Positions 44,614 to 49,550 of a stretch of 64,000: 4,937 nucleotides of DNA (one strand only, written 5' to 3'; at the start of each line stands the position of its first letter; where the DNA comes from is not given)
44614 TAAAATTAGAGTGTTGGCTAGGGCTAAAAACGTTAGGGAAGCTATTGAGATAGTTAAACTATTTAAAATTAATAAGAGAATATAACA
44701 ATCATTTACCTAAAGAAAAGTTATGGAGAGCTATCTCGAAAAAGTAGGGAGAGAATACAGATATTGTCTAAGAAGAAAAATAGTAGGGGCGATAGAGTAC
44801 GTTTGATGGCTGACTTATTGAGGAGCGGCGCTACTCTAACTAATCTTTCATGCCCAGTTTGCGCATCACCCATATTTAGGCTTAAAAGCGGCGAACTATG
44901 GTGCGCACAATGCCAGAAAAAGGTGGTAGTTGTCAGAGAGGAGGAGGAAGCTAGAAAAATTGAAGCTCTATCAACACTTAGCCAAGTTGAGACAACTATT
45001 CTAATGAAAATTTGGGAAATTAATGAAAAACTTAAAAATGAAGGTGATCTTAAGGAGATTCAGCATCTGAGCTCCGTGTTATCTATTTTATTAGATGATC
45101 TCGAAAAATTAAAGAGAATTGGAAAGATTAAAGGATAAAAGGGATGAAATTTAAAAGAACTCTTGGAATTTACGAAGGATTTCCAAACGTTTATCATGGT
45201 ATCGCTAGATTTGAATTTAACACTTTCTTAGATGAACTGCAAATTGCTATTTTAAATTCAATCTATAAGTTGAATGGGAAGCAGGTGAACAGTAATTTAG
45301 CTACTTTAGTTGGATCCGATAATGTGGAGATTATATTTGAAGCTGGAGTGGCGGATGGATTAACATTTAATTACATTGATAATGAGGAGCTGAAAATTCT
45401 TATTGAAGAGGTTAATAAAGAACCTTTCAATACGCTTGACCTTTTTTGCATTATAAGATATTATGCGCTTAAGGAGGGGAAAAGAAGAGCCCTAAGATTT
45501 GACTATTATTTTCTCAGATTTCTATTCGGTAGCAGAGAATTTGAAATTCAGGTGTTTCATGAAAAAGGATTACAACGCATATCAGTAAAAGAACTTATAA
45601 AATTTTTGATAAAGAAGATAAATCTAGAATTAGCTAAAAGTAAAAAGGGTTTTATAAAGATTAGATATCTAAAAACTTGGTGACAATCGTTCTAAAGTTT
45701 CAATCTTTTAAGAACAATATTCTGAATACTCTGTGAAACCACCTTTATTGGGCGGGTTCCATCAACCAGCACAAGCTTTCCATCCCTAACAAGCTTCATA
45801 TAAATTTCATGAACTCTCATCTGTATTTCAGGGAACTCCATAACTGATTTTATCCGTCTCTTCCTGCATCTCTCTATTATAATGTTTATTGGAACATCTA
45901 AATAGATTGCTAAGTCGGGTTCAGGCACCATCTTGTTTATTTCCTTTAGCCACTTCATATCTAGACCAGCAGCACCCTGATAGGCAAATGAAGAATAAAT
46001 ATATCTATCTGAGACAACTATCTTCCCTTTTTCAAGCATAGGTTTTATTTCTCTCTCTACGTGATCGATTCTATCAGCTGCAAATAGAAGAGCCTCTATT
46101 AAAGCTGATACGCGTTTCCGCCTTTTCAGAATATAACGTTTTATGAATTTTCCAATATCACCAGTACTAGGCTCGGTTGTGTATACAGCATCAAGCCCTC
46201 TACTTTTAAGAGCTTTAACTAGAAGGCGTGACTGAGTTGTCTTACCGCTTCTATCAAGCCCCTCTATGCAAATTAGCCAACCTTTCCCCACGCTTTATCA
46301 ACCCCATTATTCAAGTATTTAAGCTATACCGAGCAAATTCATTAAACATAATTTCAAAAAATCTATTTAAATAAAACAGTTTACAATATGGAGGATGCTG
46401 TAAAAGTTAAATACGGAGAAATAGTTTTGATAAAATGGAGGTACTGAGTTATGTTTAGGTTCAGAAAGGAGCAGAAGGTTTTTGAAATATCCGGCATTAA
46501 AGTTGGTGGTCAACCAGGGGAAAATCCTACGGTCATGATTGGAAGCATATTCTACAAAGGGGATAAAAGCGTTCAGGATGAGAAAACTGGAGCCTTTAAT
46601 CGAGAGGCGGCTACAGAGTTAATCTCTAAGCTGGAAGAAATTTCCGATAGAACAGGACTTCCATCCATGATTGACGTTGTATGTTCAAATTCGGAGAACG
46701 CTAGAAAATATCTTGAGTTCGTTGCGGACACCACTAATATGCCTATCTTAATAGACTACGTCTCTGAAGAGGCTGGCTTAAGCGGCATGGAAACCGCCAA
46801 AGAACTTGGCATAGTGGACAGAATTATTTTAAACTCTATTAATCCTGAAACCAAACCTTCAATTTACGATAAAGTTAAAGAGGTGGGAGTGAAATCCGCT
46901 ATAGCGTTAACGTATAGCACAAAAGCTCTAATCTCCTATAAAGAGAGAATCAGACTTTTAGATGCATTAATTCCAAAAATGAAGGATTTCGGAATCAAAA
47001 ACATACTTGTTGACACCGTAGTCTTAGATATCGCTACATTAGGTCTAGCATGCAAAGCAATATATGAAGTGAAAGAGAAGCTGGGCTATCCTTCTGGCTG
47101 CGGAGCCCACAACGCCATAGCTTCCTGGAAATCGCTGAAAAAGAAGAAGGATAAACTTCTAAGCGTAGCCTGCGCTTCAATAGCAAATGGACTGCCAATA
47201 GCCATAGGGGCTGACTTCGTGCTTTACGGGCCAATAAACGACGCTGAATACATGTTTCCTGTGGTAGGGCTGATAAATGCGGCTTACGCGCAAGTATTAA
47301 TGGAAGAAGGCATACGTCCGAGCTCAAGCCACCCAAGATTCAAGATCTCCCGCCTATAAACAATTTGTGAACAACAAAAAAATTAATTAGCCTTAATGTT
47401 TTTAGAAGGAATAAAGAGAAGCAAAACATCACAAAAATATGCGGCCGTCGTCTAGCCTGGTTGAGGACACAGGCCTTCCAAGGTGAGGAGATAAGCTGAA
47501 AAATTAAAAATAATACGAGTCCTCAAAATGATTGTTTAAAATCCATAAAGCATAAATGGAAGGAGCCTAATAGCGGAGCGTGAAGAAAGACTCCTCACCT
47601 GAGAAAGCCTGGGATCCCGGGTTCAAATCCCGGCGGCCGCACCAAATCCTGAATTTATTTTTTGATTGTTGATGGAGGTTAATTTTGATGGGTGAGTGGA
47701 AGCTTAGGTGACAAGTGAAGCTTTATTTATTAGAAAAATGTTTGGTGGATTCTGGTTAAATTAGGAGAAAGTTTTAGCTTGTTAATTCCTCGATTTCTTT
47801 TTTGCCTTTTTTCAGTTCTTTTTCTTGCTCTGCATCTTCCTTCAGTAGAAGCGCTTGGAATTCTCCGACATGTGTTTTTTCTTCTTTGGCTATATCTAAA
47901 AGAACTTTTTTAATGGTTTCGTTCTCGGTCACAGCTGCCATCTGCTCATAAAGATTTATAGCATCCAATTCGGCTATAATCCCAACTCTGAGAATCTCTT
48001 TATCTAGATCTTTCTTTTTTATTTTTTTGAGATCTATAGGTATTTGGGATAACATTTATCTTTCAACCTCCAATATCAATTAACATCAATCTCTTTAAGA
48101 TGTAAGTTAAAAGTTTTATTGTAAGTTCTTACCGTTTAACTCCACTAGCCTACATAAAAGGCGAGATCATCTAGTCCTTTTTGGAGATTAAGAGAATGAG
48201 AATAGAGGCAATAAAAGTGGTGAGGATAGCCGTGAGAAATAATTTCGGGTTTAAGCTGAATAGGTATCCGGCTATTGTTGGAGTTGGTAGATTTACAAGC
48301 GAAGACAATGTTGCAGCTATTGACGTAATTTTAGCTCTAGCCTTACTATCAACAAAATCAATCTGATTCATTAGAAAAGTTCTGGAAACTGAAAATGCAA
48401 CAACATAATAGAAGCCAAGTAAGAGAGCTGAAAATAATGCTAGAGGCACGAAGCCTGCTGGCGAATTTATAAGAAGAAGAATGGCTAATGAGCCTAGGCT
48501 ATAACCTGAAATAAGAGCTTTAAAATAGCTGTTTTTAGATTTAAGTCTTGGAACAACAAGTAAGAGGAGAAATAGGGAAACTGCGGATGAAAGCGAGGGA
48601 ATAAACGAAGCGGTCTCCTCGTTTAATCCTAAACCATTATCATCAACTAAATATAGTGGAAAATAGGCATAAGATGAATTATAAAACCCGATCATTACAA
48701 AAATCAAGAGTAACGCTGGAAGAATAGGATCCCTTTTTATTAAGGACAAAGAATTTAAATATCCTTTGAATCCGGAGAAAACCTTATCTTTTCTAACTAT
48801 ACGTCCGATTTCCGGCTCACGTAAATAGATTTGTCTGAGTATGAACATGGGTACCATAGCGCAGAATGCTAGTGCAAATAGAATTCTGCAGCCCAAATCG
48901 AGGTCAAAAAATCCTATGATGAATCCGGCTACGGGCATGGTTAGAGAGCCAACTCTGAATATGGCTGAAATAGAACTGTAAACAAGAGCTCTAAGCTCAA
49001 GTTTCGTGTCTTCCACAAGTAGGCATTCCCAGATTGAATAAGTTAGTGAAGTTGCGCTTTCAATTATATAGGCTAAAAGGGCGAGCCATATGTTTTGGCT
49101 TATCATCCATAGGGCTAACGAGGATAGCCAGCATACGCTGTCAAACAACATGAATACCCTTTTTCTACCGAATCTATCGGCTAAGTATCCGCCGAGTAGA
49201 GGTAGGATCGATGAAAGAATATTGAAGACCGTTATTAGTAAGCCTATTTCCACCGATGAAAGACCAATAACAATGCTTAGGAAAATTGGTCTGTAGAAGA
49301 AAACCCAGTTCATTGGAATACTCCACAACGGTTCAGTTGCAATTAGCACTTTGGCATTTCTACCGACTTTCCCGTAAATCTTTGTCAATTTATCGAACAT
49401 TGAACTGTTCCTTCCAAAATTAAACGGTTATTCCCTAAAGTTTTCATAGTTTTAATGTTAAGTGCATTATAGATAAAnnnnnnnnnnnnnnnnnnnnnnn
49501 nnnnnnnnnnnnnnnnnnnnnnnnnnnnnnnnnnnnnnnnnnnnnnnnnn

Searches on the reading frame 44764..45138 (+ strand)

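Call 94: search_protein_families(library=pfam, proteins=[window:44764-45138:+], max_evalue=0.01)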
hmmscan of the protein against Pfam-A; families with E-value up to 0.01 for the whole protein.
window:44764-45138:+ (124 aa): 2 families
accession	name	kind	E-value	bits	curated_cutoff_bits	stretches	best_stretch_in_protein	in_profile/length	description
PF06677.18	Auto_anti-p27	-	2.4e-12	47.2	24.1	1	14-51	2-40/40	Sjogren's syndrome/scleroderma autoantigen 1 (Autoantigen p27)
PF24451.1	DUF7567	-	0.0024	18.2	27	1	21-80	10-68/131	Family of unknown function (DUF7567)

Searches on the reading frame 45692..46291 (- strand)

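Call 94: search_protein_families(library=pfam, proteins=[window:45692-46291:-], max_evalue=0.01)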
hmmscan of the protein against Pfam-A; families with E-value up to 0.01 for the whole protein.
window:45692-46291:- (199 aa): 4 families
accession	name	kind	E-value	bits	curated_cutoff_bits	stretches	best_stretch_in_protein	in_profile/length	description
PF02223.23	Thymidylate_kin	-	1.4e-53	181.8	27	1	9-189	1-185/185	Thymidylate kinase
PF01712.25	dNK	-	1.1e-06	28.9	27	1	7-153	1-151/203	Deoxynucleoside kinase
PF13238.12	AAA_18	-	0.00071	20.5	29.4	1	7-146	1-112/128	AAA domain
PF00485.24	PRK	-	0.0017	18.6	22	0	7-100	2-95/196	Phosphoribulokinase / Uridine kinase family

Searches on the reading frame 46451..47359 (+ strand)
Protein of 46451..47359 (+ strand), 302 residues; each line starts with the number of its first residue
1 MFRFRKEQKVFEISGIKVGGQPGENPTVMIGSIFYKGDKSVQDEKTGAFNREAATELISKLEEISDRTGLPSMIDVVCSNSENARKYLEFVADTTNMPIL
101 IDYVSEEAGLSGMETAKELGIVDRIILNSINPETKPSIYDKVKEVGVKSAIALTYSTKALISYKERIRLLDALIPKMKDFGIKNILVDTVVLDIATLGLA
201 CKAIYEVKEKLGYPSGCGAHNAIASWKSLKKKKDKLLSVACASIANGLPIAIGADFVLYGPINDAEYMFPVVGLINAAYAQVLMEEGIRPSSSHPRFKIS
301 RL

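Call 93: search_protein_families(library=ncbifam, proteins=[window:46451-47359:+], max_evalue=0.001)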
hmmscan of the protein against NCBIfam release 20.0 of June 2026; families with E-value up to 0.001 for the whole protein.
window:46451-47359:+ (302 aa): 4 families
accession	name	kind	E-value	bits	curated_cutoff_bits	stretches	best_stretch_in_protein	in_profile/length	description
NF002142.0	PRK00979.1-1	subfamily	1.2e-95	320.1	287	1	4-299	2-298/306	tetrahydromethanopterin S-methyltransferase subunit H family protein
NF047990.1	Co_MTase_MtgA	equivalog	2.5e-73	247.3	550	1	1-284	1-289/306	[methyl-Co(III) glycine betaine-specific corrinoid protein]--tetrahydrofolate methyltransferase MtgA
TIGR01114.1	mtrH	equivalog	3.7e-67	226.7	271.4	1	1-299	1-313/314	tetrahydromethanopterin S-methyltransferase subunit H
NF005719.0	PRK07535.1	domain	4.1e-06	26.1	259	1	74-208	42-180/268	methyltetrahydrofolate:corrinoid/iron-sulfur protein methyltransferase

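Call 94: search_protein_families(library=pfam, proteins=[window:46451-47359:+], max_evalue=0.01)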
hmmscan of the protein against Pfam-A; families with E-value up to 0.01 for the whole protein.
window:46451-47359:+ (302 aa): 1 family
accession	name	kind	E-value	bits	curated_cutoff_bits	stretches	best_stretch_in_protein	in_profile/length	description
PF02007.24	MtrH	-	1.9e-77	260.8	22.8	1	6-289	1-297/299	Tetrahydromethanopterin S-methyltransferase MtrH subunit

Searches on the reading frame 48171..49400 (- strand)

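Call 91: search_protein_families(library=pfam, proteins=[window:48171-49400:-], max_evalue=0.001)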
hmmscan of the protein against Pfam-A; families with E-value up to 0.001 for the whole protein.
window:48171-49400:- (409 aa): 2 families
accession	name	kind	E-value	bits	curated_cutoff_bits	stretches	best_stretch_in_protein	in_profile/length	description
PF07690.21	MFS_1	-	5.8e-26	91.7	33.4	1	38-369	20-342/347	Major Facilitator Superfamily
PF12832.13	MFS_1_like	-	5e-08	32.8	25.2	1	38-342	23-329/373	MFS_1 like family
